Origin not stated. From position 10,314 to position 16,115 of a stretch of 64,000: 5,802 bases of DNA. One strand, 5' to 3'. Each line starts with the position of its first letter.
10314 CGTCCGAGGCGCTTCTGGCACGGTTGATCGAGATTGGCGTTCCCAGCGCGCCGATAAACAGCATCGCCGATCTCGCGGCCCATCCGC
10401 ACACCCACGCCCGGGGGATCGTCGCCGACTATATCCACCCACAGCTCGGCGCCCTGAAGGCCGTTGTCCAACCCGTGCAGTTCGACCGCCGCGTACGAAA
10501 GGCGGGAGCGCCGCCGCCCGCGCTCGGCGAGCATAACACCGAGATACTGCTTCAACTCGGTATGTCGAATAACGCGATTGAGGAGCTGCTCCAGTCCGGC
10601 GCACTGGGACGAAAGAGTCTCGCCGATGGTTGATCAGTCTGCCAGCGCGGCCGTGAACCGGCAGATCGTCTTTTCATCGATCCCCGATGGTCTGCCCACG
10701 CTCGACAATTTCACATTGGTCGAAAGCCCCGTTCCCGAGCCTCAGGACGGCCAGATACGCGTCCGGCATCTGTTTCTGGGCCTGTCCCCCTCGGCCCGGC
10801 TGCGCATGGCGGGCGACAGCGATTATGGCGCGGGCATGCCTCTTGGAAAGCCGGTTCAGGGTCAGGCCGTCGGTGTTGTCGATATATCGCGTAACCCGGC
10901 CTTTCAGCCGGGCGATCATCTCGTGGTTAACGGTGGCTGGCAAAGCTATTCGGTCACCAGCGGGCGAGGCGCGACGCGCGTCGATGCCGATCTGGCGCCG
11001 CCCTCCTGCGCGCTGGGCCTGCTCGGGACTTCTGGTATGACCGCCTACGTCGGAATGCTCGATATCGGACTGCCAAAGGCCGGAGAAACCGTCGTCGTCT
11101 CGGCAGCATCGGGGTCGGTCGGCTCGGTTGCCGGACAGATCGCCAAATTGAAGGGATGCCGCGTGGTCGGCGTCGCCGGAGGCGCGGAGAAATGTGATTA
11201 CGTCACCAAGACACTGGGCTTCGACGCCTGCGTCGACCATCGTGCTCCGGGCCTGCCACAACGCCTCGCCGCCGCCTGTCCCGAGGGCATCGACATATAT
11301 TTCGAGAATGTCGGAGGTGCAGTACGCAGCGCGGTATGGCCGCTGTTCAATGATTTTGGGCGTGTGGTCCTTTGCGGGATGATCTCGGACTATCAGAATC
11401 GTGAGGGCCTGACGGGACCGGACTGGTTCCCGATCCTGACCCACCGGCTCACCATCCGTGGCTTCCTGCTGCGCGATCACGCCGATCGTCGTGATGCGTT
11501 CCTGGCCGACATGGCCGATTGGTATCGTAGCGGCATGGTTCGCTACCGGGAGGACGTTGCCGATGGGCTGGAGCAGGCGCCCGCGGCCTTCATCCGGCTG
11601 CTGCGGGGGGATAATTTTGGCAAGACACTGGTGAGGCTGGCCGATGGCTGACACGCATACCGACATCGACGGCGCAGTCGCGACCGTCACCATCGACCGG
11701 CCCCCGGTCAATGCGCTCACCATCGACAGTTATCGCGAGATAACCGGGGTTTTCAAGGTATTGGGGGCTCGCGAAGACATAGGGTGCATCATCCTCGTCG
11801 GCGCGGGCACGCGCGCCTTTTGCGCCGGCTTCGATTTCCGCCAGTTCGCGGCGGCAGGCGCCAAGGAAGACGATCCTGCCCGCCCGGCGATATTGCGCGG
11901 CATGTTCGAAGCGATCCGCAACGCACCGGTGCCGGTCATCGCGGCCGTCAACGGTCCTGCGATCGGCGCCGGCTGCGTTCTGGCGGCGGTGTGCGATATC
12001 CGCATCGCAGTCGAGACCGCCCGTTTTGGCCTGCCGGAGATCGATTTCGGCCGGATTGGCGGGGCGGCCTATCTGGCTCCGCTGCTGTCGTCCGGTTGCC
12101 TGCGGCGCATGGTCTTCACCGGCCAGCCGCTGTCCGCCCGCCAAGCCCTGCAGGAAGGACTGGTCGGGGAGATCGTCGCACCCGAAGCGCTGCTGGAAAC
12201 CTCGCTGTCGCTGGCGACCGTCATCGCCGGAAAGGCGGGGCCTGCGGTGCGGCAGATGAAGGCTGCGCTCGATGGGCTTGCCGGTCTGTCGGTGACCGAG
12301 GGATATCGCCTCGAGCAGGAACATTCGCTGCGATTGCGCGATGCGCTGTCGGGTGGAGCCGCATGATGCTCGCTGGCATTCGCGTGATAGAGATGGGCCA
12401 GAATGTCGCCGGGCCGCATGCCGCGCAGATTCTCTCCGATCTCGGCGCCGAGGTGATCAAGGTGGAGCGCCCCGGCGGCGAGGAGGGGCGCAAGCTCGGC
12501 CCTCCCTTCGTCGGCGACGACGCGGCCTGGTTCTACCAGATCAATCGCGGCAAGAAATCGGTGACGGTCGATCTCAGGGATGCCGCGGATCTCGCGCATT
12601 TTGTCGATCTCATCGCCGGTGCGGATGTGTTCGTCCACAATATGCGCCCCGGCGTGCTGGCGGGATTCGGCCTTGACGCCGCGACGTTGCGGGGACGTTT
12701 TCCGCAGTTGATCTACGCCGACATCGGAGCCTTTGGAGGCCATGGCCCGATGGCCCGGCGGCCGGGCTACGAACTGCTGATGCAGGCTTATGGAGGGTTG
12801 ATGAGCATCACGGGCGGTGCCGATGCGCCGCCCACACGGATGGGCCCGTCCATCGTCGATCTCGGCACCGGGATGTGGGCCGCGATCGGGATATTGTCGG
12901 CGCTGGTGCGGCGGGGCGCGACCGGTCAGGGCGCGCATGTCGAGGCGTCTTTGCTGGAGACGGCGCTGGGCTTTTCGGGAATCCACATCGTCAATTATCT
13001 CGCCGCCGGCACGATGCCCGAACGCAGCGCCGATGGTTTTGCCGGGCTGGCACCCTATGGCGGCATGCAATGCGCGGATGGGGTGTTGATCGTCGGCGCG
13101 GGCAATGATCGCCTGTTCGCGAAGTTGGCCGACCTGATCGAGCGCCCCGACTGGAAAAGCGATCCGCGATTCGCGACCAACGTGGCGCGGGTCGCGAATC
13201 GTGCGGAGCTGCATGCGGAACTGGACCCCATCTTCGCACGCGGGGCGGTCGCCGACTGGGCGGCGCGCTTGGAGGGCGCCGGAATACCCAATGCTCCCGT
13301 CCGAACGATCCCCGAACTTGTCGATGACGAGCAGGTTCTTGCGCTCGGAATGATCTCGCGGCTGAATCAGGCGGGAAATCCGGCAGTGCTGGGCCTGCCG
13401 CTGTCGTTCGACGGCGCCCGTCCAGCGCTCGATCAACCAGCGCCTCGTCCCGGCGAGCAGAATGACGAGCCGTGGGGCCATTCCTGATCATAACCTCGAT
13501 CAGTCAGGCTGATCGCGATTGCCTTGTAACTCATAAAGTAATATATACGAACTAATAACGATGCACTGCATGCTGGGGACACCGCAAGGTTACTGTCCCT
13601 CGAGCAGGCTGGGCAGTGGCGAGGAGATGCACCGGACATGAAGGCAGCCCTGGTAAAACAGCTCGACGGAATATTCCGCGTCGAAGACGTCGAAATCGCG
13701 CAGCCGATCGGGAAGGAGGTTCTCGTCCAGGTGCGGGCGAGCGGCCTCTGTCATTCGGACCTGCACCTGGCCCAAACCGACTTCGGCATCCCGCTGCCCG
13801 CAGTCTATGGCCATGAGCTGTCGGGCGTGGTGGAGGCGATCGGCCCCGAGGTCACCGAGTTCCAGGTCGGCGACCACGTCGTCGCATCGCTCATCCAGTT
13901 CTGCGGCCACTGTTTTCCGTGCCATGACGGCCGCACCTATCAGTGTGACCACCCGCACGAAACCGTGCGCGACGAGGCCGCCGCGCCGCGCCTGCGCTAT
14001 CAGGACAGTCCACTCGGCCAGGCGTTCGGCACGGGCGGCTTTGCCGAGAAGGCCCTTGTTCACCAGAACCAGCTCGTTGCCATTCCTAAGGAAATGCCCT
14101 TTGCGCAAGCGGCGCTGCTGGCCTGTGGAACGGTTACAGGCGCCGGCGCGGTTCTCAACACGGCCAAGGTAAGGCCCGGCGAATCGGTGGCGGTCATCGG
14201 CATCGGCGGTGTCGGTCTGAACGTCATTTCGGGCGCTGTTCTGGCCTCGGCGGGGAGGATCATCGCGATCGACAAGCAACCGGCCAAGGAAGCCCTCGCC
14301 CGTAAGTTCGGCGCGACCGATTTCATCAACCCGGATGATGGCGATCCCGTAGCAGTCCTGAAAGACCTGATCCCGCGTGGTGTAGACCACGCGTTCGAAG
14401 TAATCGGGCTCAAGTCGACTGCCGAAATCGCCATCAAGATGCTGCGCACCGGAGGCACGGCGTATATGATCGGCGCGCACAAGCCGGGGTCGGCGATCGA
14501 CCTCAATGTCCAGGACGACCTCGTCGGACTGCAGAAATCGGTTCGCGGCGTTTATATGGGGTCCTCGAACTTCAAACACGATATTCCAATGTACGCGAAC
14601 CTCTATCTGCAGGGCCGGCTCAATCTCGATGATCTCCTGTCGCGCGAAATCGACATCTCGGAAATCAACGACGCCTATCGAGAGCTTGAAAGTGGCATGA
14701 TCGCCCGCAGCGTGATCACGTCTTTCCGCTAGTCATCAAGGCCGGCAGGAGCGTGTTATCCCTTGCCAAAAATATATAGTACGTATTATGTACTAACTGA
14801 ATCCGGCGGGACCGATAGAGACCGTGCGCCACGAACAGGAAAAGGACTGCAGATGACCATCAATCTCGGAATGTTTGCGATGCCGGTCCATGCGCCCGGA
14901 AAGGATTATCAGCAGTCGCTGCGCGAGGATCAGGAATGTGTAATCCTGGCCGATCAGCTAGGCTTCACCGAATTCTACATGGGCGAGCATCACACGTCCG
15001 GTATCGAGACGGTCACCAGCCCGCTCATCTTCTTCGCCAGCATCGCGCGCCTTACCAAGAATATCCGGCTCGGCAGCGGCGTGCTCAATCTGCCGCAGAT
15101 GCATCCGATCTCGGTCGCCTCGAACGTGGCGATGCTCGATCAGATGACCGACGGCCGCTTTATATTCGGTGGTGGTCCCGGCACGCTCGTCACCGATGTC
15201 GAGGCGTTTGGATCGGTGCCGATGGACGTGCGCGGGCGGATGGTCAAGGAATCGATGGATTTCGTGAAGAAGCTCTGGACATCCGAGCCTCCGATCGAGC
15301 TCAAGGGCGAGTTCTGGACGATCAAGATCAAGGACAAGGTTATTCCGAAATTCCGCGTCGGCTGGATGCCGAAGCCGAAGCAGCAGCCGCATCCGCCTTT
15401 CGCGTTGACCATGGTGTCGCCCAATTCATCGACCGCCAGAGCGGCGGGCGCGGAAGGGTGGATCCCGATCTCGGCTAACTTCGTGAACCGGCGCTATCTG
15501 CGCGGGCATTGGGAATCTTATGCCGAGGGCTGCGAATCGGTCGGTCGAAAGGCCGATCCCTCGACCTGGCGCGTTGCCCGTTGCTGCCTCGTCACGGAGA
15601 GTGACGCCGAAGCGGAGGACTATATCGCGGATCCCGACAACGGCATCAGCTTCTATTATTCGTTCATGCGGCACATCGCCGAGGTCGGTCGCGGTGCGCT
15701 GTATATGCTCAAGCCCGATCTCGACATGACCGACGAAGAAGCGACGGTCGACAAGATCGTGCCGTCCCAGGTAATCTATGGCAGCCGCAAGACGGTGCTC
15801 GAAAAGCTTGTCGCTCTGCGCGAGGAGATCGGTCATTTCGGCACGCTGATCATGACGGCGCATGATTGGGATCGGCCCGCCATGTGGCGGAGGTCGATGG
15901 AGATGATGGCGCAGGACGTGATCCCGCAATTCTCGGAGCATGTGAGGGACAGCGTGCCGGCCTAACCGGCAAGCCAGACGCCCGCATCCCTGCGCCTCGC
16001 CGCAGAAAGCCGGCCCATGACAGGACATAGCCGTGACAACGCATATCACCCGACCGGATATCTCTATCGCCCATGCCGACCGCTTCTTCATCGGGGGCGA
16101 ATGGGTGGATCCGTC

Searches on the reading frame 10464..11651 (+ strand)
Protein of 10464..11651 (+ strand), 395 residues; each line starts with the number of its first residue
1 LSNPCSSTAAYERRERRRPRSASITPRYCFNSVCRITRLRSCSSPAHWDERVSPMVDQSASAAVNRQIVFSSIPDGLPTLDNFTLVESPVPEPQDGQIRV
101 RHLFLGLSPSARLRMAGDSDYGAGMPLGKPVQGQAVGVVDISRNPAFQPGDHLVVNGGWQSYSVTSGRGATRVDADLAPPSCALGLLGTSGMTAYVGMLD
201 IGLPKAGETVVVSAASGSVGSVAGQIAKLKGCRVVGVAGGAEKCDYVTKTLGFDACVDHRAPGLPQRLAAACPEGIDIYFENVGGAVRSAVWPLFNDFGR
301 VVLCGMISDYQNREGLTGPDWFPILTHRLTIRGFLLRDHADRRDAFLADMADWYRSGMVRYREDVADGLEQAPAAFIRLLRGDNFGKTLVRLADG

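Call 10: search_protein_families(library=pfam, proteins=[window:10464-11651:+])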
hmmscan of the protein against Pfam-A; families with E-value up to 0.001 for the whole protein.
window:10464-11651:+ (395 aa): 3 families
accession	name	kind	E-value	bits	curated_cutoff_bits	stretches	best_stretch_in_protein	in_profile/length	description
PF16884.10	ADH_N_2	-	1.2e-27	96.3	31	1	66-173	1-108/108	N-terminal domain of oxidoreductase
PF00107.32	ADH_zinc_N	-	1.7e-20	73.7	31.8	1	219-344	2-122/129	Zinc-binding dehydrogenase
PF13602.12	ADH_zinc_N_2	-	2e-09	38.9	27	1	251-390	1-134/134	Zinc-binding dehydrogenase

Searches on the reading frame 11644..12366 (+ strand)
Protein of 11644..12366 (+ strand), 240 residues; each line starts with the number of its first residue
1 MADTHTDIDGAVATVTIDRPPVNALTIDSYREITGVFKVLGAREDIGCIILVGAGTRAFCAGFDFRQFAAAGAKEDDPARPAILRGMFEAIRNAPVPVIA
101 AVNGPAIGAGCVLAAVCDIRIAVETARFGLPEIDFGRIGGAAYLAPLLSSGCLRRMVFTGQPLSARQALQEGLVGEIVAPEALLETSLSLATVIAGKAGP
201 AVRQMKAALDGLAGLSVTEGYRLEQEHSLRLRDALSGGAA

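Call 10: search_protein_families(library=pfam, proteins=[window:11644-12366:+])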
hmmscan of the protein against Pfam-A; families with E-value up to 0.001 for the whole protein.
window:11644-12366:+ (240 aa): 2 families
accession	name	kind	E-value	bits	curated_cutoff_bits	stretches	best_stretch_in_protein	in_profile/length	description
PF00378.25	ECH_1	-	1.1e-42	146.6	27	1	9-216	3-212/251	Enoyl-CoA hydratase/isomerase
PF16113.10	ECH_2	-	3.4e-24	86.4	27.2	1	13-194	2-188/335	Enoyl-CoA hydratase/isomerase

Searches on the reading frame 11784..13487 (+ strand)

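Call 4: search_protein_families(library=pfam, proteins=[window:11784-13487:+])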
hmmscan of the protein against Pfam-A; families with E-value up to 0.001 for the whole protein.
window:11784-13487:+ (567 aa): 1 family
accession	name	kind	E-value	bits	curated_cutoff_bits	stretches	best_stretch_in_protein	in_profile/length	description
PF02515.22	CoA_transf_3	-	6.5e-116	387.9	23.3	1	196-560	1-366/366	CoA-transferase family III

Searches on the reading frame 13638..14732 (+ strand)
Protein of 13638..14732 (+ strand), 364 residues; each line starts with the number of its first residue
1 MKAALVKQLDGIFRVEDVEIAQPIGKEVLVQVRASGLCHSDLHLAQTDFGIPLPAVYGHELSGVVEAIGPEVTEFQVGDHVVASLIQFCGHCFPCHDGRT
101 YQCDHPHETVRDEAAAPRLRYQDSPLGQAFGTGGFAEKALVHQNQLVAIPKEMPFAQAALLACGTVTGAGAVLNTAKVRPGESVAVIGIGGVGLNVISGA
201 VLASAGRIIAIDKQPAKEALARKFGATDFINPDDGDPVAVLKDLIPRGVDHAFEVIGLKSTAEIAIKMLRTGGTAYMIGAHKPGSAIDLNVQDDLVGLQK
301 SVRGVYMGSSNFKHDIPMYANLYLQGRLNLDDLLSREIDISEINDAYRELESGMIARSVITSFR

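Call 4: search_protein_families(library=pfam, proteins=[window:13638-14732:+])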
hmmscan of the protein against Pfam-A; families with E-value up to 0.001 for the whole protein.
window:13638-14732:+ (364 aa): 3 families
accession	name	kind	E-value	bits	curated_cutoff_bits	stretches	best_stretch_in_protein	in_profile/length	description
PF08240.17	ADH_N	-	7.6e-27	94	23.5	1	26-151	3-104/104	Alcohol dehydrogenase GroES-like domain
PF00107.32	ADH_zinc_N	-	2.4e-24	86.2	31.8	1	191-318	1-126/129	Zinc-binding dehydrogenase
PF13602.12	ADH_zinc_N_2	-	0.00011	23.6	27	1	225-353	2-126/134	Zinc-binding dehydrogenase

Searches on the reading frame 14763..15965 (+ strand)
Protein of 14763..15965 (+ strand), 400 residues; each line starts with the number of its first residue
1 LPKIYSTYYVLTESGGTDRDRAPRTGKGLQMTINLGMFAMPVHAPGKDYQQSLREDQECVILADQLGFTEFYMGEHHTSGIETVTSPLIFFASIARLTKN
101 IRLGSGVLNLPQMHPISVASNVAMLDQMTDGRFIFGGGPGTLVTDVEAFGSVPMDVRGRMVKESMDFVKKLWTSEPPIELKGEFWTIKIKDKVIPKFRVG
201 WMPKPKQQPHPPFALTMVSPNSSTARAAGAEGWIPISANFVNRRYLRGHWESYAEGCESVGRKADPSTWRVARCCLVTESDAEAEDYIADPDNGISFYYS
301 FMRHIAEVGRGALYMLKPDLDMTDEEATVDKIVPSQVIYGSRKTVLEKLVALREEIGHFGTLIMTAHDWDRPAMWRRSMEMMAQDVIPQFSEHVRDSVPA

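Call 4: search_protein_families(library=pfam, proteins=[window:14763-15965:+])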
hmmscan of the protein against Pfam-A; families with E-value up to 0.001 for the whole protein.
window:14763-15965:+ (400 aa): 1 family
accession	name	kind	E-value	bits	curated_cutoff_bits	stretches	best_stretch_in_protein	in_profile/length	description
PF00296.26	Bac_luciferase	-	1.3e-45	156.6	27.9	1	34-354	2-309/314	Luciferase-like monooxygenase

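Call 41: search_protein_families(library=ncbifam, proteins=[window:14853-15965:+], max_evalue=1e-10)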
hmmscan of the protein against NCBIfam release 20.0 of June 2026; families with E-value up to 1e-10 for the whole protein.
window:14853-15965:+ (370 aa): 14 families
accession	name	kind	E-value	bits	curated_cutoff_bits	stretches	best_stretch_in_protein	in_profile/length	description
TIGR03619.1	F420_Rv2161c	subfamily_domain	4.6e-28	98.5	166.9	1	33-256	7-231/247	TIGR03619 family F420-dependent LLM class oxidoreductase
TIGR03558.1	oxido_grp_1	subfamily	5.9e-24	84.9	166.95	1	15-354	11-324/325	MsnO8 family LLM class oxidoreductase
TIGR04027.1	LLM_KPN_01858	hypoth_equivalog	4.7e-19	68.5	412.9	1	21-145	17-141/326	putative FMN-dependent luciferase-like monooxygenase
TIGR03858.1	LLM_2I7G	subfamily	9.9e-17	60.9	462.25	1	17-359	19-335/337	Atu2307/SP_0267 family LLM class monooxygenase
TIGR03571.1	lucif_BA3436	subfamily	2.6e-16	59.8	303.9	1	3-166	11-176/304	TIGR03571 family LLM class oxidoreductase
NF002619.0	PRK02271.1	equivalog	7.6e-15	55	276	1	27-152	17-134/329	5,10-methylenetetrahydromethanopterin reductase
TIGR04020.1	seco_metab_LLM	subfamily_domain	8.2e-15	54.8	244.45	1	28-237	23-221/341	MupA/Atu3671 family FMN-dependent luciferase-like monooxygenase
TIGR03559.1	F420_Rv3520c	subfamily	8.9e-15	54.5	335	1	18-255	7-233/325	LLM class F420-dependent oxidoreductase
TIGR03560.1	F420_Rv1855c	subfamily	4.3e-14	52.8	231.4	1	19-186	8-173/227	TIGR03560 family F420-dependent LLM class oxidoreductase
TIGR03621.1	F420_MSMEG_2516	subfamily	1.4e-13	50.6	213.15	1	31-184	21-154/295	TIGR03621 family F420-dependent LLM class oxidoreductase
NF052254.1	luciferase_Alph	exception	3.4e-13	49.5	600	1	7-136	5-133/354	luciferase subunit alpha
TIGR04036.1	LLM_CE1758_fam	subfamily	8.1e-13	47.9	479.1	1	26-157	30-158/355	CE1758 family FMN-dependent luciferase-like monooxygenase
NF052255.1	luciferase_Beta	exception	1.3e-12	47.4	500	1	4-108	2-108/325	luciferase subunit beta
TIGR03857.1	F420_MSMEG_2249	hypoth_equivalog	6.3e-11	42.1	218.4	0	32-257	22-223/329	TIGR03857 family LLM class F420-dependent oxidoreductase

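Call 60: search_solved_structures(query=window:14853-15965:+, max_evalue=1e-10)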
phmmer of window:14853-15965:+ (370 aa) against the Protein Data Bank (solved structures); distinct sequences matched with E-value up to 1e-10: 5.
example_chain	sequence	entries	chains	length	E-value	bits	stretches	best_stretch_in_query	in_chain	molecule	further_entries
4uwm_A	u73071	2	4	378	7.6e-33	117.2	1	2-359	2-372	3,6-DIKETOCAMPHANE 1,6 MONOOXYGENASE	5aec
8cbb_A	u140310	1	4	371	1.5e-15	60.3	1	5-144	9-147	Alkanal monooxygenase alpha chain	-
7bip_A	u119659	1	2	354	3.3e-15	59.2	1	11-255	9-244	Luciferase-like monooxygenase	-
8k74_A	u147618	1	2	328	5.8e-15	58.4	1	25-144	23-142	Alkanal monooxygenase alpha chain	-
2i7g_A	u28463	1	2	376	1.4e-11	47.2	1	11-233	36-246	Monooxygenase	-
